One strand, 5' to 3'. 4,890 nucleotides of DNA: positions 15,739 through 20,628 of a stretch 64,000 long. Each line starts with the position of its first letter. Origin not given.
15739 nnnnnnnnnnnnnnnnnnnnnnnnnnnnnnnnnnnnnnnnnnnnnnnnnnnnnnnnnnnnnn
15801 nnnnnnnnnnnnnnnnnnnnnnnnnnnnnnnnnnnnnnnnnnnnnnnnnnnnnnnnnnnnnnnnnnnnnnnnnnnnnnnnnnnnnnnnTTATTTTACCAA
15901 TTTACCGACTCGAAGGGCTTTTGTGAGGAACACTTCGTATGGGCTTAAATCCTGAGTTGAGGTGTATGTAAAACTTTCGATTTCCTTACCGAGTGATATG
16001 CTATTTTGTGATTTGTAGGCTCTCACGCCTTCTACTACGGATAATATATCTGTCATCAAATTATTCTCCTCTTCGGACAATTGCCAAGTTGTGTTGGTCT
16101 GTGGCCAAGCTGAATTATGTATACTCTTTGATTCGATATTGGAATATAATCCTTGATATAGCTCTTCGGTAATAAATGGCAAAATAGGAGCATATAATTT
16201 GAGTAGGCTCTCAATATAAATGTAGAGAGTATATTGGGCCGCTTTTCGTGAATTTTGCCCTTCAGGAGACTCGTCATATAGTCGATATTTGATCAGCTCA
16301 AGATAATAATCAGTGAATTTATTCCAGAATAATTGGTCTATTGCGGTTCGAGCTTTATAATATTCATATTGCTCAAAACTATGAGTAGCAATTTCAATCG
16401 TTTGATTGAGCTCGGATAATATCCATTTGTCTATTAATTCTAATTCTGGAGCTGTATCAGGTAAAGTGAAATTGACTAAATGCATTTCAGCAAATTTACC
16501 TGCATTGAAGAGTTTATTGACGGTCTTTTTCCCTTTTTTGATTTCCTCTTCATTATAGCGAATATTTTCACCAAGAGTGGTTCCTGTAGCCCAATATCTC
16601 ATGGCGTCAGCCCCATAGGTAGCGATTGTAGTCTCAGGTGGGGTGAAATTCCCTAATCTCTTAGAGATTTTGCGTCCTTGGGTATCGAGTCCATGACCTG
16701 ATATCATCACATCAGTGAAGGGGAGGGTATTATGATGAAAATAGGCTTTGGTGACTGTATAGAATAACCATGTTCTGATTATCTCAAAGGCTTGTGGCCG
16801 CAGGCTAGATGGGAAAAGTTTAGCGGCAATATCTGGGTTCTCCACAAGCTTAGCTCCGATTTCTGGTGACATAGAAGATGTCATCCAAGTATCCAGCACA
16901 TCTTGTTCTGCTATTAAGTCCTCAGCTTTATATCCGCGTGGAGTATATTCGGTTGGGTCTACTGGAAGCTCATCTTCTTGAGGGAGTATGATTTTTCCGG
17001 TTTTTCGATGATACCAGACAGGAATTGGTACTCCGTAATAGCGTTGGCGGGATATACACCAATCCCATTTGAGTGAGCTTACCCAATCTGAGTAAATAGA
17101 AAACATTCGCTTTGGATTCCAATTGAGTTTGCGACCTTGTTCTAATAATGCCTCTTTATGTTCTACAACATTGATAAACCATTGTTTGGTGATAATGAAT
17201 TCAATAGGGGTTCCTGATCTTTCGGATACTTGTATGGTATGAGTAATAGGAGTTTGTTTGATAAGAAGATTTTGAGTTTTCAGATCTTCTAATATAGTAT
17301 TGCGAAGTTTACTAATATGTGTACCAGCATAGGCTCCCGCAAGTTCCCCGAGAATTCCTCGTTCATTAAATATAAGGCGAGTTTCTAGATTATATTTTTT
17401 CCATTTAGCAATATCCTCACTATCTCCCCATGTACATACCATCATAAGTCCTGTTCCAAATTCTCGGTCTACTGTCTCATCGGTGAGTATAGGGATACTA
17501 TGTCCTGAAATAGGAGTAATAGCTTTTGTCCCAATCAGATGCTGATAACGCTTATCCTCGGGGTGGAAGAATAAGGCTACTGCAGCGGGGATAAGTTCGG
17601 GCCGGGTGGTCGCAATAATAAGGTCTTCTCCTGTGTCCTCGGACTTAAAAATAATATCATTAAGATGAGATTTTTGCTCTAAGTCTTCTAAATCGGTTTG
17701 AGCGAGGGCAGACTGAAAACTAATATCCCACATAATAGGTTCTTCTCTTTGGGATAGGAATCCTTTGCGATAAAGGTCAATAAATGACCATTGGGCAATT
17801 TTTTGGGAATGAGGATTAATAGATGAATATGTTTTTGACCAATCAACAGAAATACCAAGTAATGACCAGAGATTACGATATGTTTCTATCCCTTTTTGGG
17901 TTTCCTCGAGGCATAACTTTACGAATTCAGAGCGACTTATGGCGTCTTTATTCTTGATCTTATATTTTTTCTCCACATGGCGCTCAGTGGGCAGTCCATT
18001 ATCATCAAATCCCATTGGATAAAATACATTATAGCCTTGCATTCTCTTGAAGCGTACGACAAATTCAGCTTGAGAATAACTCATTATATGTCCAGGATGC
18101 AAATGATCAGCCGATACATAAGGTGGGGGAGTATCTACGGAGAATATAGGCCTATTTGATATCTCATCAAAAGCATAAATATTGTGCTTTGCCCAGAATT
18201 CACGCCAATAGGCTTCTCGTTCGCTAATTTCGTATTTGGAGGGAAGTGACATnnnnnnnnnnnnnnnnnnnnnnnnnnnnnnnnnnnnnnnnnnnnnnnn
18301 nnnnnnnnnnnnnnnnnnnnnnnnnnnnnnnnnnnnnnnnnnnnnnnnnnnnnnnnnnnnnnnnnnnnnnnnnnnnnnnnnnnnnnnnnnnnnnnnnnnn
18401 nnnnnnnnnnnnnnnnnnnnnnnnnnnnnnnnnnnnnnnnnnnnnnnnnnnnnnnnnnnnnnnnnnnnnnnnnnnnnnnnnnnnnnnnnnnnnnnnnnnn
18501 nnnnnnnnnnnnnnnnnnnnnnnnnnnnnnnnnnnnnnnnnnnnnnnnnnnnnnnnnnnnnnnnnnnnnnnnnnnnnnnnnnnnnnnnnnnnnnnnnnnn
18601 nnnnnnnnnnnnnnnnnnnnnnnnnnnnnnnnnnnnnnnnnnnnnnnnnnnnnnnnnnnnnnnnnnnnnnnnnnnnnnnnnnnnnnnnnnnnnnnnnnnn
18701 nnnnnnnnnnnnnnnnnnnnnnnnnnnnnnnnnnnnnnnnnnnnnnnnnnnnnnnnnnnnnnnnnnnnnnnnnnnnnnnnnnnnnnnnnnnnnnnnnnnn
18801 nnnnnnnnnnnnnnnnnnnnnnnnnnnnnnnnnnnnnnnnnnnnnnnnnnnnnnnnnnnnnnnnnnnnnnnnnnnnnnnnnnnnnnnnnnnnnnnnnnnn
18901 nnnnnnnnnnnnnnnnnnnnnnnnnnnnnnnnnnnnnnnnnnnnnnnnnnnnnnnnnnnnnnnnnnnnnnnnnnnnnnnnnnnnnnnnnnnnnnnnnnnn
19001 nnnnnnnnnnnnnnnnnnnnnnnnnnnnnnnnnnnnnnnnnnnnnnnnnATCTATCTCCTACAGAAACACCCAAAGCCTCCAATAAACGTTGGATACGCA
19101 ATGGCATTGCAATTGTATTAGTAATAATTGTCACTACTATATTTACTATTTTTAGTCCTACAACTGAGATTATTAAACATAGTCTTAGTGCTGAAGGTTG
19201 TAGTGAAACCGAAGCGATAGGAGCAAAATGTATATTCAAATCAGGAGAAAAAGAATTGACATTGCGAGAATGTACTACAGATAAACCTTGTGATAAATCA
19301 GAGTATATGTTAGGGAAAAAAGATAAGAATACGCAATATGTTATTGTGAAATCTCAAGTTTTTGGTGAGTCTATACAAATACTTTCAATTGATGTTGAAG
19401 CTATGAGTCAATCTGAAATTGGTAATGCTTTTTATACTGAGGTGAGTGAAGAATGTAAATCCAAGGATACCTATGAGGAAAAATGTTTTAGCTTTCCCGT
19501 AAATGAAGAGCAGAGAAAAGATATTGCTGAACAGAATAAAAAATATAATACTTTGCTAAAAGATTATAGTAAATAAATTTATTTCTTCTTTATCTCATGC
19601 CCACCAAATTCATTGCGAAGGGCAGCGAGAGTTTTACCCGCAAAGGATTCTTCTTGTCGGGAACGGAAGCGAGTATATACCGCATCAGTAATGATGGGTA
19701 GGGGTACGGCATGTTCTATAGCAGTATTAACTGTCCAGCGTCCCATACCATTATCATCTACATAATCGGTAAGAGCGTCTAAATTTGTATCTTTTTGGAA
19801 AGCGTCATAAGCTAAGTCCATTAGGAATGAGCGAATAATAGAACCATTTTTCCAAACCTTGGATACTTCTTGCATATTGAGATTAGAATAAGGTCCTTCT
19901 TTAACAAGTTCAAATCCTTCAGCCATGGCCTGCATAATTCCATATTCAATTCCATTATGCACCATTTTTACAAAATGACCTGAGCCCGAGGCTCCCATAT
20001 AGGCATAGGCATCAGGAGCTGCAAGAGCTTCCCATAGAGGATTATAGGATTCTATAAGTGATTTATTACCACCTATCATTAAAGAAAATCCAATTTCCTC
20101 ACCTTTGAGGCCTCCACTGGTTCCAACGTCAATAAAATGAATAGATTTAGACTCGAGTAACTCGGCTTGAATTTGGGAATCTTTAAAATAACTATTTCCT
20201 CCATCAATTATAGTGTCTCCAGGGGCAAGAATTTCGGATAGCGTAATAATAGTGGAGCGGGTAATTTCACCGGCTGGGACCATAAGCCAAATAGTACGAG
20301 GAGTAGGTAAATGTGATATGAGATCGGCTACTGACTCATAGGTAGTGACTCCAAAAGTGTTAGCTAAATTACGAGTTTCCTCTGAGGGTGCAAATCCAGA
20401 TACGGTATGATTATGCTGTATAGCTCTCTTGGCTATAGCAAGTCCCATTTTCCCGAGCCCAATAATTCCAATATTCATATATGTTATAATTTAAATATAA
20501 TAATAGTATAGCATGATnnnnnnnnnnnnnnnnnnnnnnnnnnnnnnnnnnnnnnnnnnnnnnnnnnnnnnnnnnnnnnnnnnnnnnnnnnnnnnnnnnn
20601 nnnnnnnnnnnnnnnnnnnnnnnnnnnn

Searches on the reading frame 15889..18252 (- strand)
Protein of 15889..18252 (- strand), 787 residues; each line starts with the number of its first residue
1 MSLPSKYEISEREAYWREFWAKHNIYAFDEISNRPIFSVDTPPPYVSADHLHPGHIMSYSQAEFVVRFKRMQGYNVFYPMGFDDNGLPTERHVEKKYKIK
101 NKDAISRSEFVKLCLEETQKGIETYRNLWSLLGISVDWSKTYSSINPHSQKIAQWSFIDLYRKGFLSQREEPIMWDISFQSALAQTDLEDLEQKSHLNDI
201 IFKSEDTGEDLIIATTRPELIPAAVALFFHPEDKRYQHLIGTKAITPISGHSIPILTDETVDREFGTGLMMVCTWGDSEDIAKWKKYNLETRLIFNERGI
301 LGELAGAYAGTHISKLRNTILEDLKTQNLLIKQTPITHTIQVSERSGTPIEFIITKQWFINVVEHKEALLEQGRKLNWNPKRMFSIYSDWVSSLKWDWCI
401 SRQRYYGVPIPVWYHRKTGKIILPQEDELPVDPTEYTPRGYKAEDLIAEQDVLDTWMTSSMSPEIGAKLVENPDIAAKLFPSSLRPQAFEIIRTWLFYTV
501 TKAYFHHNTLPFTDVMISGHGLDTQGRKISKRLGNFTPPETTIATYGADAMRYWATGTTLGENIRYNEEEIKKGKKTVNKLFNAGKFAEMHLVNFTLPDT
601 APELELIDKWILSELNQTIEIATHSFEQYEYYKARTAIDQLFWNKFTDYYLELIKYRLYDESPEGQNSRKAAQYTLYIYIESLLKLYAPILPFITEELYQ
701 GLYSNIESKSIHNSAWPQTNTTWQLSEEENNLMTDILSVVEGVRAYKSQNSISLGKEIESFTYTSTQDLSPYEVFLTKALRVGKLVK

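Call 53: search_protein_families(library=pfam, proteins=[window:15889-18252:-], max_evalue=0.0001)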
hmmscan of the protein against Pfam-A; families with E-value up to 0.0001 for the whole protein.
window:15889-18252:- (787 aa): 4 families
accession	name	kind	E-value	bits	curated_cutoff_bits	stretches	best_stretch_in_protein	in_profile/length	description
PF00133.28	tRNA-synt_1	-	2.4e-79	267.5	22.7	1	16-565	2-412/414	tRNA synthetases class I (I, L, M and V)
PF08264.19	Anticodon_1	-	1.2e-38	132.7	25.1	1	608-759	1-145/148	Anticodon-binding domain of tRNA ligase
PF09334.17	tRNA-synt_1g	-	4.1e-17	62.5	20.1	1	39-185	3-132/391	tRNA synthetases class I (M)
PF13603.12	tRNA-synt_1_2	-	8e-06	25.9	25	1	240-296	85-141/185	Leucyl-tRNA synthetase, editing domain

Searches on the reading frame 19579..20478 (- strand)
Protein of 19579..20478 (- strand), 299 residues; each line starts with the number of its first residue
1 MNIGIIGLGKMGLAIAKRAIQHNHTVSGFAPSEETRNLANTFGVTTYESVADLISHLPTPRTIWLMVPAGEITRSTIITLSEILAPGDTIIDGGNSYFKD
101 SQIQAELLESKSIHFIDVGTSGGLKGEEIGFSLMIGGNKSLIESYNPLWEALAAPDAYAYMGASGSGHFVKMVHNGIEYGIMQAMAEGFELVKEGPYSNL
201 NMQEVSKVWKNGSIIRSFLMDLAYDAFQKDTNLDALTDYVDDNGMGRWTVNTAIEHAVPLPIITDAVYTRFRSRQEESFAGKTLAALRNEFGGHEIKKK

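Call 53: search_protein_families(library=pfam, proteins=[window:19579-20478:-], max_evalue=0.0001)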
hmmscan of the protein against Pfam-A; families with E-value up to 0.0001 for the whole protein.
window:19579-20478:- (299 aa): 3 families
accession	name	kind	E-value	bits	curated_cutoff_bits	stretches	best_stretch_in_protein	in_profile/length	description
PF03446.21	NAD_binding_2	-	1.2e-32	113.6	21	1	2-156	1-155/161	NAD binding domain of 6-phosphogluconate dehydrogenase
PF00393.24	6PGD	-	8.5e-28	98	27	1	167-277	1-117/290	6-phosphogluconate dehydrogenase, C-terminal domain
PF03807.23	F420_oxidored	-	2.3e-06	28.5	21.6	1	3-55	2-58/94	NADP oxidoreductase coenzyme F420-dependent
